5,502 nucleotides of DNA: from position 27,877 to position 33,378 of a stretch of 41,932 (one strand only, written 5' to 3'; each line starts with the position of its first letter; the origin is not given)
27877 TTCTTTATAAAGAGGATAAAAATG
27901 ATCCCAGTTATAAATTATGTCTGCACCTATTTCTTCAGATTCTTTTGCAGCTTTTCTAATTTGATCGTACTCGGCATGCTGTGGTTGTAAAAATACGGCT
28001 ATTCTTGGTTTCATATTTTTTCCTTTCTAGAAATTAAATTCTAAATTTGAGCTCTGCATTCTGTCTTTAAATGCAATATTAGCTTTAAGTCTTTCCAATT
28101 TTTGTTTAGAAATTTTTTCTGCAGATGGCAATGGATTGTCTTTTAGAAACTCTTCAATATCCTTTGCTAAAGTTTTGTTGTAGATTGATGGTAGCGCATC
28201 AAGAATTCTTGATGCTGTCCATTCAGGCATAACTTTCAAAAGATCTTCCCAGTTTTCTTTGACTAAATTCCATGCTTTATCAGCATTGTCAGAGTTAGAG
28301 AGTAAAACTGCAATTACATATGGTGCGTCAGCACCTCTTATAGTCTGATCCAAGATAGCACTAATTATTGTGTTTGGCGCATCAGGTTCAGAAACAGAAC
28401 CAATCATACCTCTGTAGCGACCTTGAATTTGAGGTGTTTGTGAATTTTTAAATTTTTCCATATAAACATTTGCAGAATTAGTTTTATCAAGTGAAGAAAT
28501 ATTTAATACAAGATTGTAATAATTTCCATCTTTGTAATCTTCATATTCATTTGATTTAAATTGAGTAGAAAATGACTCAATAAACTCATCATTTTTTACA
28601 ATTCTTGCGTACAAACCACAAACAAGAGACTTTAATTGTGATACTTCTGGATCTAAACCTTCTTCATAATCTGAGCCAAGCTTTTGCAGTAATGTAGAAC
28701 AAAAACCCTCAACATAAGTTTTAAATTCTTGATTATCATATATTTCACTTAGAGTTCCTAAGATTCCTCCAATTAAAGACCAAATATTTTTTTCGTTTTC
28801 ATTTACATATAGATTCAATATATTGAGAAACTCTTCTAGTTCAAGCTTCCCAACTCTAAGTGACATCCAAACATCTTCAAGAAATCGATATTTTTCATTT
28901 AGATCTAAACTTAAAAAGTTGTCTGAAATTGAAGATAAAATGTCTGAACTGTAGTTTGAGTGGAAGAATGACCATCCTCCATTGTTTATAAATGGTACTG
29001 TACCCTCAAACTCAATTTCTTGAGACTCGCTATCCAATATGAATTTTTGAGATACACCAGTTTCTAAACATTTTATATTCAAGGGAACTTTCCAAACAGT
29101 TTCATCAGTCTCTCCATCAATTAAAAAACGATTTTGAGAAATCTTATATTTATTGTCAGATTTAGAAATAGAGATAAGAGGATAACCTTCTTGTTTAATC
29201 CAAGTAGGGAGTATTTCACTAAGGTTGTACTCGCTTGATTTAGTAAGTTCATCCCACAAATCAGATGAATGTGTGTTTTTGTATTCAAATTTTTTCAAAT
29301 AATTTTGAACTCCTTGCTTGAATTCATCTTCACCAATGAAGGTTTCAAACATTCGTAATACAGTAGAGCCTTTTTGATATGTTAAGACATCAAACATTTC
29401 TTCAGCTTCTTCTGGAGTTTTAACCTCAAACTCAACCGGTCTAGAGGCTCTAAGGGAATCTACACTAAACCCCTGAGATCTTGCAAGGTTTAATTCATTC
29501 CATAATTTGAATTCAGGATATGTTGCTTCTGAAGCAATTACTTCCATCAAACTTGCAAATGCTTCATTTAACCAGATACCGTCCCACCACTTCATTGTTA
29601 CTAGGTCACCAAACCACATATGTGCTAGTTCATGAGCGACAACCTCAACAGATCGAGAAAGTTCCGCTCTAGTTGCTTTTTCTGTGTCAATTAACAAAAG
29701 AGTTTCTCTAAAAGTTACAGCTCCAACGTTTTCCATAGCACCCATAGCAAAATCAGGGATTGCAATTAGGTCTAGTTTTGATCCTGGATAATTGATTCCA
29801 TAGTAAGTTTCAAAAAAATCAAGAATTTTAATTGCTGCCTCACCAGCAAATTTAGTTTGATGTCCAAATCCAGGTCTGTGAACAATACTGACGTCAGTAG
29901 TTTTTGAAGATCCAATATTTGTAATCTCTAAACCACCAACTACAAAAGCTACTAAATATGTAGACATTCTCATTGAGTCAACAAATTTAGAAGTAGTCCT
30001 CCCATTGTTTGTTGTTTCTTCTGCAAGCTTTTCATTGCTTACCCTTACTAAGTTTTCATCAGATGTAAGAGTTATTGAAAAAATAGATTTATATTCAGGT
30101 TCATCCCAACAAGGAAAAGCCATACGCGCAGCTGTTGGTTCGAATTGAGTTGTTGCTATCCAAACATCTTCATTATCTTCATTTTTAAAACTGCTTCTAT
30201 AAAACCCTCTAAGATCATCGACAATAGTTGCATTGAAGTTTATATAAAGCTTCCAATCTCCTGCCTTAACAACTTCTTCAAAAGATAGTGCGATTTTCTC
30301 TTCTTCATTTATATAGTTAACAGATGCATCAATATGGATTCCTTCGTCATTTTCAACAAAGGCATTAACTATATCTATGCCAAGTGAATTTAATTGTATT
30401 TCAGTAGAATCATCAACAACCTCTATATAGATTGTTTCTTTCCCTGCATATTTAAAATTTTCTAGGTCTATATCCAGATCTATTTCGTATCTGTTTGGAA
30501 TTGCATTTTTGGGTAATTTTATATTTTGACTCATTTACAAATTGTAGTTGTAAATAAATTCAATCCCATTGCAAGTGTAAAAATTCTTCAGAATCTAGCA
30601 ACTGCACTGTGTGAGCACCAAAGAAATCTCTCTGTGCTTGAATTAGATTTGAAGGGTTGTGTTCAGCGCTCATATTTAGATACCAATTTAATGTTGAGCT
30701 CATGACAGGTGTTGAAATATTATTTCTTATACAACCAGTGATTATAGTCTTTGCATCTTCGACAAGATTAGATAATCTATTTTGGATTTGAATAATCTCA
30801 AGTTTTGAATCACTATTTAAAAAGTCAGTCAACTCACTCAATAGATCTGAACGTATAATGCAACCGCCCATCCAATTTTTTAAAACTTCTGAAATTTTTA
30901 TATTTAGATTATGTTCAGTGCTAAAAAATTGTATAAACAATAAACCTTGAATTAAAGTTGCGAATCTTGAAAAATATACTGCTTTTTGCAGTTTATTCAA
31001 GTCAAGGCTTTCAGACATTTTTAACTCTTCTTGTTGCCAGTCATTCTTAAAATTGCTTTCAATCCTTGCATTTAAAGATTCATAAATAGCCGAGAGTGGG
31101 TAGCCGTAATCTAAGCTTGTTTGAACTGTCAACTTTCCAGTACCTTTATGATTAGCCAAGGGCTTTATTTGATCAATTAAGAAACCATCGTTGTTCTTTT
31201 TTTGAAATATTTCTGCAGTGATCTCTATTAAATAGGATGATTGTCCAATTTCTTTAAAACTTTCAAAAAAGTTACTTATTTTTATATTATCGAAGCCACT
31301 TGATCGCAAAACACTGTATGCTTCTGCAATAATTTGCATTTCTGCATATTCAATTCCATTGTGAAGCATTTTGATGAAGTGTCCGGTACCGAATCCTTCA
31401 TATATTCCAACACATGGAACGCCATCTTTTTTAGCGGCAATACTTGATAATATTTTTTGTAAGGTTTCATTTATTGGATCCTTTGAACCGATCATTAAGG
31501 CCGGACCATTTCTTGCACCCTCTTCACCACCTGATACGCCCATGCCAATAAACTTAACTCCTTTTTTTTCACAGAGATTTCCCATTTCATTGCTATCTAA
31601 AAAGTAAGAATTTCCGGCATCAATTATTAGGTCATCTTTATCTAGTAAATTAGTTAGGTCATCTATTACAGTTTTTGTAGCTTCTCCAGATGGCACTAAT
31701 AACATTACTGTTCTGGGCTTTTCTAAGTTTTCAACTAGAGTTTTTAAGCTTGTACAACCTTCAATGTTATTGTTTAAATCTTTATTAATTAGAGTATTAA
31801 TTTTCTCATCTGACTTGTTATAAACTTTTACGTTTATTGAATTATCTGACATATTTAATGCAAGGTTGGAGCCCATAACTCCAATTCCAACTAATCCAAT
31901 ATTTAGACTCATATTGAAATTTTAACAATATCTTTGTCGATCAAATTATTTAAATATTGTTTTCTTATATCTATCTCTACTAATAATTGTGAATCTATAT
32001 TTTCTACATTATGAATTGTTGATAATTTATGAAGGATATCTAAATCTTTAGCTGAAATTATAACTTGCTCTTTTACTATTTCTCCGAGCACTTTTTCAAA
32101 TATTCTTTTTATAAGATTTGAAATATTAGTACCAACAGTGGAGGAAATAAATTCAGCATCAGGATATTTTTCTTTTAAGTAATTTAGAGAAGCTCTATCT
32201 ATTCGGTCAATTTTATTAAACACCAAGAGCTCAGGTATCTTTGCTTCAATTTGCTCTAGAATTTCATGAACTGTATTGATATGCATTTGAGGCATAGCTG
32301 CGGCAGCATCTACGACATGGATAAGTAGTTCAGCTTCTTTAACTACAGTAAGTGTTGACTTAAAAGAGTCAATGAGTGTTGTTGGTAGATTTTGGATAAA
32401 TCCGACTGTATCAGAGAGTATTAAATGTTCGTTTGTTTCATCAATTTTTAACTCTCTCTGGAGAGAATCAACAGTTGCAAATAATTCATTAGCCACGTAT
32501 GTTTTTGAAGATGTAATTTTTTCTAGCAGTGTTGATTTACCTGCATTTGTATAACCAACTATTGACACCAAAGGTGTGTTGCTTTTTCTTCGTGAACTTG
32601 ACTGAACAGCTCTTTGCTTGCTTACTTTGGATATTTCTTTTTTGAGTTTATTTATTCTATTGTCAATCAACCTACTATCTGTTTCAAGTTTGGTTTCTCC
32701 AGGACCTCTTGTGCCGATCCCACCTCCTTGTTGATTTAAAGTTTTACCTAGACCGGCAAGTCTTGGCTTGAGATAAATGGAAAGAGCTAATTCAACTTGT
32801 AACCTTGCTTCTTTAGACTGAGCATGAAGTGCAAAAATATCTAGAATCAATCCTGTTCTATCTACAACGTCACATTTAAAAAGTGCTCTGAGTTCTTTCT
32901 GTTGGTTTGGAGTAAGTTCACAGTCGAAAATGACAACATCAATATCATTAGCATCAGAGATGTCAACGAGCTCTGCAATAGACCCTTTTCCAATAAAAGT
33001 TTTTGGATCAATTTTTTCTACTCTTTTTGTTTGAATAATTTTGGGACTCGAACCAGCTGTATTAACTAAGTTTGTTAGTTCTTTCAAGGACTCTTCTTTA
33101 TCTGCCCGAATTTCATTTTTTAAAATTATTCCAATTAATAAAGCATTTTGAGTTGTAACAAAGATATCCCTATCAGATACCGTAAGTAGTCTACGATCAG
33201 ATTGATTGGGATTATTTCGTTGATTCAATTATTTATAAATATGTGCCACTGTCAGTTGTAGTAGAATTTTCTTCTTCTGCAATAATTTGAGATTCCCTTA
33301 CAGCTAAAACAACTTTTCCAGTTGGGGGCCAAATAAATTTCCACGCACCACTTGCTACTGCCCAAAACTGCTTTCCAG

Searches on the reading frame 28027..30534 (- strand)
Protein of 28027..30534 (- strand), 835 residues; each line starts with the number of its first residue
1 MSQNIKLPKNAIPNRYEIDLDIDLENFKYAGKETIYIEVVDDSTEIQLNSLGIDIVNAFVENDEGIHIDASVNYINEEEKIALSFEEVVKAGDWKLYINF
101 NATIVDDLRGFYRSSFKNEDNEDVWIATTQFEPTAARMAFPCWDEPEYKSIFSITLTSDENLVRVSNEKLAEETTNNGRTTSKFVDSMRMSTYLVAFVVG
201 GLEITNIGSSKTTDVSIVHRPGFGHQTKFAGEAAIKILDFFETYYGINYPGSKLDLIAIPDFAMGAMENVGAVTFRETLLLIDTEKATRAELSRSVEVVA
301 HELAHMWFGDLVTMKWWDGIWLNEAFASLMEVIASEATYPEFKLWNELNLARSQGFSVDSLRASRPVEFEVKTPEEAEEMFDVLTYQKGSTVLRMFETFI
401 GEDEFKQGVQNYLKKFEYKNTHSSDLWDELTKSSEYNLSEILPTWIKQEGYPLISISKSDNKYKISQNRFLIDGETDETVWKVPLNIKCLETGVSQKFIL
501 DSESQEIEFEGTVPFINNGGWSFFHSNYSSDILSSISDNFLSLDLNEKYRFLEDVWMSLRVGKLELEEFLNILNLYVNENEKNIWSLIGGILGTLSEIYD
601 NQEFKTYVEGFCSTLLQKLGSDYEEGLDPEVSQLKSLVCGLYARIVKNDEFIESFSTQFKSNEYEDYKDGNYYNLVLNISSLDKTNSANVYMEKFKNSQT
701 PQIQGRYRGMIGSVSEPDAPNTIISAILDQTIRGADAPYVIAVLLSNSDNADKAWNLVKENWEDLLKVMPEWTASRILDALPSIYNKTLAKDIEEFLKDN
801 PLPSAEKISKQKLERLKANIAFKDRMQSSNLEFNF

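Call 8: search_protein_families(library=ncbifam, proteins=[window:28027-30534:-])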
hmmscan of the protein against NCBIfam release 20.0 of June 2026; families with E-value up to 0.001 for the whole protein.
window:28027-30534:- (835 aa): 3 families
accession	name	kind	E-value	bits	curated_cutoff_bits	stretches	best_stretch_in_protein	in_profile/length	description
TIGR02412.1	pepN_strep_liv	equivalog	5.5e-84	283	591.2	1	14-771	17-771/832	aminopeptidase N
TIGR02414.1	pepN_proteo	equivalog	4.9e-42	144.1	718.2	1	19-487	13-481/868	aminopeptidase N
TIGR02411.1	leuko_A4_hydro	equivalog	6.3e-33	114.3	761.7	1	13-431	13-418/600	leukotriene-A(4) hydrolase/aminopeptidase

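Call 9: search_protein_families(library=pfam, proteins=[window:28027-30534:-])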
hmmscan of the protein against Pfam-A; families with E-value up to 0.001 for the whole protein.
window:28027-30534:- (835 aa): 3 families
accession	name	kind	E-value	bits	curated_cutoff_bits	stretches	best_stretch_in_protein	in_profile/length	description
PF01433.26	Peptidase_M1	-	8.9e-75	251.5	27.7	1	230-445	2-218/218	Peptidase family M1 domain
PF17900.6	Peptidase_M1_N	-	1.7e-43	149.3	25.8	1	13-194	2-186/186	Peptidase M1 N-terminal domain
PF11838.14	ERAP1_C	-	6.4e-36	124.8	38.2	1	516-817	4-317/318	ERAP1-like C-terminal domain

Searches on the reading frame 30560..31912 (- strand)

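Call 8: search_protein_families(library=ncbifam, proteins=[window:30560-31912:-])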
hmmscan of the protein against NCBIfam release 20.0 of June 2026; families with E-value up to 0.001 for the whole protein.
window:30560-31912:- (450 aa): 16 families
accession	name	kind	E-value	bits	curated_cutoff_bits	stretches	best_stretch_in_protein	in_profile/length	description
NF006765.0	PRK09287.1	equivalog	2e-133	445.7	413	1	3-449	4-467/476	NADP-dependent phosphogluconate dehydrogenase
TIGR00873.1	gnd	equivalog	8e-127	423.8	426.7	1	4-449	1-465/467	decarboxylating NADP(+)-dependent phosphogluconate dehydrogenase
NF007161.0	PRK09599.1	subfamily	2.1e-74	250.5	271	2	4-294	2-283/302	NADP-dependent phosphogluconate dehydrogenase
TIGR00872.1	gnd_rel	equivalog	2.9e-62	210.6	297.2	1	4-294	2-280/299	phosphogluconate dehydrogenase (NAD(+)-dependent, decarboxylating)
NF008592.0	PRK11559.1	equivalog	4.3e-15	55.8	397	1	1-267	1-256/296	2-hydroxy-3-oxopropionate reductase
TIGR01505.1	tartro_sem_red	equivalog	2.2e-13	50.1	340.75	1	5-260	2-247/291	2-hydroxy-3-oxopropionate reductase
TIGR01692.1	HIBADH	equivalog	2.3e-12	46.8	291.6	1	8-214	2-199/288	3-hydroxyisobutyrate dehydrogenase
NF043037.1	ThreonDh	equivalog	3.7e-08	33.1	350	1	3-208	3-200/297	L-threonate dehydrogenase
NF012005.0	PRK15461.1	equivalog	3e-06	26.6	348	1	4-206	3-196/298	sulfolactaldehyde 3-reductase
NF011633.0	PRK15059.1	equivalog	3.4e-06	26.5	451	1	4-246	2-232/292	2-hydroxy-3-oxopropionate reductase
NF000941.0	PRK00094.1-3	equivalog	1.1e-05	24.9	423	1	4-99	3-104/336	NAD(P)H-dependent glycerol-3-phosphate dehydrogenase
TIGR00465.1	ilvC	equivalog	4.1e-05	22.7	226.15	1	4-96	5-90/314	ketol-acid reductoisomerase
NF006307.0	PRK08507.1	equivalog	5.8e-05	22.4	295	1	4-102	2-93/275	prephenate dehydrogenase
NF009542.0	PRK12921.1-4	equivalog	7.3e-05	22.2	288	1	3-103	2-98/286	oxidoreductase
NF009830.0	PRK13304.1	equivalog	0.00038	20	267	0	3-81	2-76/265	aspartate dehydrogenase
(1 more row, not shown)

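Call 9: search_protein_families(library=pfam, proteins=[window:30560-31912:-])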
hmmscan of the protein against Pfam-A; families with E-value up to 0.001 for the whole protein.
window:30560-31912:- (450 aa): 4 families
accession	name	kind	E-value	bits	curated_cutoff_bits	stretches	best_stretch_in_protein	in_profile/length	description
PF00393.24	6PGD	-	9.6e-78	261.9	27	1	177-449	1-290/290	6-phosphogluconate dehydrogenase, C-terminal domain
PF03446.21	NAD_binding_2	-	1.6e-39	135.9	21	1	4-161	1-155/161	NAD binding domain of 6-phosphogluconate dehydrogenase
PF03807.23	F420_oxidored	-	0.00044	21.2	21.6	0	5-101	2-93/94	NADP oxidoreductase coenzyme F420-dependent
PF02826.25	2-Hacid_dh_C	-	0.00061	19.7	25.1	0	4-128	38-155/178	D-isomer specific 2-hydroxyacid dehydrogenase, NAD binding domain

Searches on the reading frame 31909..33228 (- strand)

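Call 8: search_protein_families(library=ncbifam, proteins=[window:31909-33228:-])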
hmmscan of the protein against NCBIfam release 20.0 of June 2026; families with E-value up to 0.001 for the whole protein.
window:31909-33228:- (439 aa): 23 families
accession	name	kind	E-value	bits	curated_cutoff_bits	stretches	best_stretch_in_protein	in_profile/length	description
TIGR03156.1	GTP_HflX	equivalog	2.2e-121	405.1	216.75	1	29-379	2-350/351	GTPase HflX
NF008280.0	PRK11058.1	equivalog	5.2e-94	315.4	441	1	26-424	8-407/426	ribosome rescue GTPase HflX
TIGR03594.1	GTPase_EngA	equivalog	4.9e-15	55.5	306.7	1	191-385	148-343/432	ribosome biogenesis GTPase Der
NF008956.1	PRK12299.1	equivalog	2.7e-14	52.9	300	1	221-379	161-324/327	GTPase ObgE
TIGR02729.1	Obg_CgtA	equivalog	2.9e-14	52.8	280.25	1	221-379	160-327/329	Obg family GTPase CgtA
NF000908.1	PRK00089.1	equivalog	1.5e-13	50.7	237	1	220-379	5-166/291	GTPase Era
NF008955.0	PRK12297.1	equivalog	1.2e-12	47.5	406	1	221-388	162-335/429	GTPase ObgE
NF003661.0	PRK05291.1-3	equivalog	5.1e-12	45.9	380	1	185-404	186-397/448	tRNA uridine-5-carboxymethylaminomethyl(34) synthesis GTPase MnmE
TIGR03918.1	GTP_HydF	equivalog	9.4e-12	44.5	325.55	1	215-391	4-177/392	[FeFe] hydrogenase H-cluster maturation GTPase HydF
TIGR00231.1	small_GTP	domain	2.8e-11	43.5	42.5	1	218-356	3-140/164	GTP-binding protein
NF007071.0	PRK09518.1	equivalog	2.7e-10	39.4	953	1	204-353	436-578/706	bifunctional cytidylate kinase/GTPase Der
TIGR00436.1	era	equivalog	1.3e-09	37.8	116.25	1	221-356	3-133/270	GTPase Era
NF002828.0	PRK03003.1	equivalog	1.3e-09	37.2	631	1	212-353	207-347/477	ribosome biogenesis GTPase Der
TIGR03596.1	GTPase_YlqF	equivalog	2.7e-09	36.8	208.2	1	190-278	89-174/276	ribosome biogenesis GTPase YlqF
TIGR00450.1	mnmE_trmE_thdF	equivalog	3.3e-08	33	252.6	1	184-416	178-396/446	tRNA uridine-5-carboxymethylaminomethyl(34) synthesis GTPase MnmE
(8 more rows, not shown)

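Call 9: search_protein_families(library=pfam, proteins=[window:31909-33228:-])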
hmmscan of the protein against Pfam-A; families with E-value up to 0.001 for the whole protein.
window:31909-33228:- (439 aa): 8 families
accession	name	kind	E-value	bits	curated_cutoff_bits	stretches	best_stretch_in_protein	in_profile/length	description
PF16360.10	GTP-bdg_M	-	2.6e-29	102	29.5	1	135-213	1-79/79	GTP-binding GTPase Middle Region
PF13167.11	GTP-bdg_N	-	1.5e-27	96.4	25.4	1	45-133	1-89/89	GTP-binding GTPase N-terminal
PF01926.29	MMR_HSR1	-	2.4e-19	70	21.9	1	221-339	2-113/113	50S ribosome-binding GTPase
PF02421.24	FeoB_N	-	7e-10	39.1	27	1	221-349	3-124/156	Ferrous iron transport protein B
PF16897.10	MMR_HSR1_Xtn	-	1e-07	32.4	35.2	1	314-380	39-104/106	C-terminal region of MMR_HSR1 domain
PF00009.33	GTP_EFTU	-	5.6e-07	29.8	26.5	1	219-356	4-147/188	Elongation factor Tu GTP binding domain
PF00071.28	Ras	-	1.3e-05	25.2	21.6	1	223-348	4-122/162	Ras family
PF02492.25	cobW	-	0.00012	22.2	20.7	0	248-353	69-167/180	CobW/HypB/UreG, nucleotide-binding domain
